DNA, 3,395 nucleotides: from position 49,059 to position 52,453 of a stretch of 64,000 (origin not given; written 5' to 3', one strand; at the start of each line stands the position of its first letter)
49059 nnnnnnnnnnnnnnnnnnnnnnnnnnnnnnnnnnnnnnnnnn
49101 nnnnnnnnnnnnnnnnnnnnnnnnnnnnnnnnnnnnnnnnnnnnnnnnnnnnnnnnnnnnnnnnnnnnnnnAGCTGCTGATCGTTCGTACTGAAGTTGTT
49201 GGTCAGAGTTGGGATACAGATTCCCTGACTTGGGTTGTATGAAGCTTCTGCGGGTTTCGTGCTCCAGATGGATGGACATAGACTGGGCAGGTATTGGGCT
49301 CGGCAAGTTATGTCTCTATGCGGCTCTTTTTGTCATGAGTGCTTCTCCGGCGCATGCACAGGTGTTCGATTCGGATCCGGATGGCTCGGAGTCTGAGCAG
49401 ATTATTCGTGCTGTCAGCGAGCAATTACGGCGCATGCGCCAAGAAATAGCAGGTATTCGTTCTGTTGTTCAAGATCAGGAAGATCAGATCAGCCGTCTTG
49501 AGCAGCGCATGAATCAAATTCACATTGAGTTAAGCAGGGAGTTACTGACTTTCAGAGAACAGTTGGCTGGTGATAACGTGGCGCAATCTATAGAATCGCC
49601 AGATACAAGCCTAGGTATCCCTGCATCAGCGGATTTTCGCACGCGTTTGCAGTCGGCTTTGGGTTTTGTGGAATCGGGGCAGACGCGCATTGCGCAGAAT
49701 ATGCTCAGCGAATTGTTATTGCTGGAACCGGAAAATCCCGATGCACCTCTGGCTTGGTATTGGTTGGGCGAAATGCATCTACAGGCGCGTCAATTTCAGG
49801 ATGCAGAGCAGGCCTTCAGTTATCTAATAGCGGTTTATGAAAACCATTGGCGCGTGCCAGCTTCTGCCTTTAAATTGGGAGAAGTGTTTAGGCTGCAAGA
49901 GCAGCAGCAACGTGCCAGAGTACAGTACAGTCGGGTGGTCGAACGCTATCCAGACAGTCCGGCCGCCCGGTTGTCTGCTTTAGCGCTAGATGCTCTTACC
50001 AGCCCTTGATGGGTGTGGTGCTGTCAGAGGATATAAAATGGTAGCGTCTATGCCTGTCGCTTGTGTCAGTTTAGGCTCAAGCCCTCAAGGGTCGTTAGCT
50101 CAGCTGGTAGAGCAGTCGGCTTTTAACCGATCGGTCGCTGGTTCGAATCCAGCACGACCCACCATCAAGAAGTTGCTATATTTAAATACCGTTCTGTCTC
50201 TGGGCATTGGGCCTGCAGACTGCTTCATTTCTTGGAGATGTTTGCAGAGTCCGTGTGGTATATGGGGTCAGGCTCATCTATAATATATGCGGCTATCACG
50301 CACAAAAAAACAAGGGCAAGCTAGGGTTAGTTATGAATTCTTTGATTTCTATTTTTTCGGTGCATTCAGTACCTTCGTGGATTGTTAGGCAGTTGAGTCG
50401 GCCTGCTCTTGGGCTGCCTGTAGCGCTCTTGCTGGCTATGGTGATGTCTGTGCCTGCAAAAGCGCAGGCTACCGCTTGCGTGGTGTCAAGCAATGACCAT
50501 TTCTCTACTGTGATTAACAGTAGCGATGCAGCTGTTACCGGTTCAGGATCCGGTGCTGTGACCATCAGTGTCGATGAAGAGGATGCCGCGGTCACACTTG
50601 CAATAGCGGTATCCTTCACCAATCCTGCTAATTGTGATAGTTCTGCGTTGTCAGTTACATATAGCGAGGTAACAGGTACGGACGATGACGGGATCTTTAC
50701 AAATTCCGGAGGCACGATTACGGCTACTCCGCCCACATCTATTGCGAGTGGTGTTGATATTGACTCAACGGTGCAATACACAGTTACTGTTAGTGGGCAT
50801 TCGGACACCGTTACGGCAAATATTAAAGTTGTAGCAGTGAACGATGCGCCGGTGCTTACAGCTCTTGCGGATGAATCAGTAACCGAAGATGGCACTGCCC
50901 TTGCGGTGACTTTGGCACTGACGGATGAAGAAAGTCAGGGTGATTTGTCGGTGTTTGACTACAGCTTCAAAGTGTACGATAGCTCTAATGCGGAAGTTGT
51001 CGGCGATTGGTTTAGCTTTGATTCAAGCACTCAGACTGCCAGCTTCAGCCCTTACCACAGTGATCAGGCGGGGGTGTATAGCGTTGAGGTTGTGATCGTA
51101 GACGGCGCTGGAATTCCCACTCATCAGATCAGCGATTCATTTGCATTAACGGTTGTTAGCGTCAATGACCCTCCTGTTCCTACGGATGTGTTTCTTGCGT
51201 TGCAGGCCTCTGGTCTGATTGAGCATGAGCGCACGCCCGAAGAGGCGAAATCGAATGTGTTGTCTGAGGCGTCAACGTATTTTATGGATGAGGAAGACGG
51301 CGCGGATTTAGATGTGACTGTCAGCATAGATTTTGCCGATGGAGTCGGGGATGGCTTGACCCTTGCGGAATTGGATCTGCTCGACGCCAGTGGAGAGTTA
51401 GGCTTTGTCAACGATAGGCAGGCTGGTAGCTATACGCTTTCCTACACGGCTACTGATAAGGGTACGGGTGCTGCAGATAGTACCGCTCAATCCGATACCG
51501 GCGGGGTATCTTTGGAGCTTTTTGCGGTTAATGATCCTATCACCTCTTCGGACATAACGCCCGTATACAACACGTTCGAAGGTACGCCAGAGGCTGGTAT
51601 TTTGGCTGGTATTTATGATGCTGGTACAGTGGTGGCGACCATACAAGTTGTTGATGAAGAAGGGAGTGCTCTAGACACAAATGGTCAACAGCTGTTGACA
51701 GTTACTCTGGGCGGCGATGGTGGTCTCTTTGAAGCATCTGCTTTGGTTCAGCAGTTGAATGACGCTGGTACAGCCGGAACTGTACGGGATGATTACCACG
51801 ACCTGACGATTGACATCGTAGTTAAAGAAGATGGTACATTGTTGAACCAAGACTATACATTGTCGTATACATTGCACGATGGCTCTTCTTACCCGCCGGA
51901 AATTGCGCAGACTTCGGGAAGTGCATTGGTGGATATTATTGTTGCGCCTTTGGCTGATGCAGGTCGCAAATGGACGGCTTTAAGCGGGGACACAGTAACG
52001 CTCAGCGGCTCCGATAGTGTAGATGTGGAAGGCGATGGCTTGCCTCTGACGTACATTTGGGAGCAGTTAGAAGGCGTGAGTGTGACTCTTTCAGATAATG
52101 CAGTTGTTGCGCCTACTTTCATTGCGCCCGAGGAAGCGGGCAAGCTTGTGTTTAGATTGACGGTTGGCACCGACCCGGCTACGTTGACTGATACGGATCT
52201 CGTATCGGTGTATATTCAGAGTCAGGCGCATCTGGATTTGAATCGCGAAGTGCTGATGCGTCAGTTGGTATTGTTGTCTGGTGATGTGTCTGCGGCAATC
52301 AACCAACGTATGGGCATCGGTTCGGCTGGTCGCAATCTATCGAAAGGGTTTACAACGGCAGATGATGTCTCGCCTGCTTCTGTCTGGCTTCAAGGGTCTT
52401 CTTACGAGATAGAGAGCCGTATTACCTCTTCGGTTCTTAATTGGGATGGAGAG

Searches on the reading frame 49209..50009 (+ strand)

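Call 11: search_protein_families(library=pfam, proteins=[window:49209-50009:+], max_evalue=0.001)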
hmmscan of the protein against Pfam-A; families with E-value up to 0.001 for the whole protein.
window:49209-50009:+ (266 aa): 9 families
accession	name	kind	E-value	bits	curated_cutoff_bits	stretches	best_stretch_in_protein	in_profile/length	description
PF13432.12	TPR_16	-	9.7e-12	45.6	32.7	1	150-206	4-57/65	Tetratricopeptide repeat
PF13174.12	TPR_6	-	4.4e-09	36.8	26.3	1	220-250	3-33/33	Tetratricopeptide repeat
PF07719.23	TPR_2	-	5.4e-08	32.8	27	1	180-213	1-34/34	Tetratricopeptide repeat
PF13428.12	TPR_14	-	2.7e-07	31.1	23.5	0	221-255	5-39/44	Tetratricopeptide repeat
PF14559.12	TPR_19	-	1.6e-05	25.6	25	0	154-203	2-48/68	Tetratricopeptide repeat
PF00515.34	TPR_1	-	4e-05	23.7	27.8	0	181-204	2-25/34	Tetratricopeptide repeat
PF13424.12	TPR_12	-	0.00032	21.3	30.1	1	181-248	4-76/77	Tetratricopeptide repeat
PF13431.12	TPR_17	-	0.0005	20.6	24.4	0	176-201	9-34/34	Tetratricopeptide repeat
PF24627.1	PUMA_CC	-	0.00054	20.3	30.1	0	60-107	25-72/74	PUMA coiled-coil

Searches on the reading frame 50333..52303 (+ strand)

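Call 65: search_protein_families(library=pfam, proteins=[window:50333-52303:+], max_evalue=0.01)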
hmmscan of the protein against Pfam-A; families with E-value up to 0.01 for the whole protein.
window:50333-52303:+ (657 aa): 1 family
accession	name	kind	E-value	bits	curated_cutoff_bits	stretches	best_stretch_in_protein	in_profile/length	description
PF22352.2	K319L-like_PKD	-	3.2e-08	33.9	27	1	551-627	9-83/84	K319L-like, PKD domain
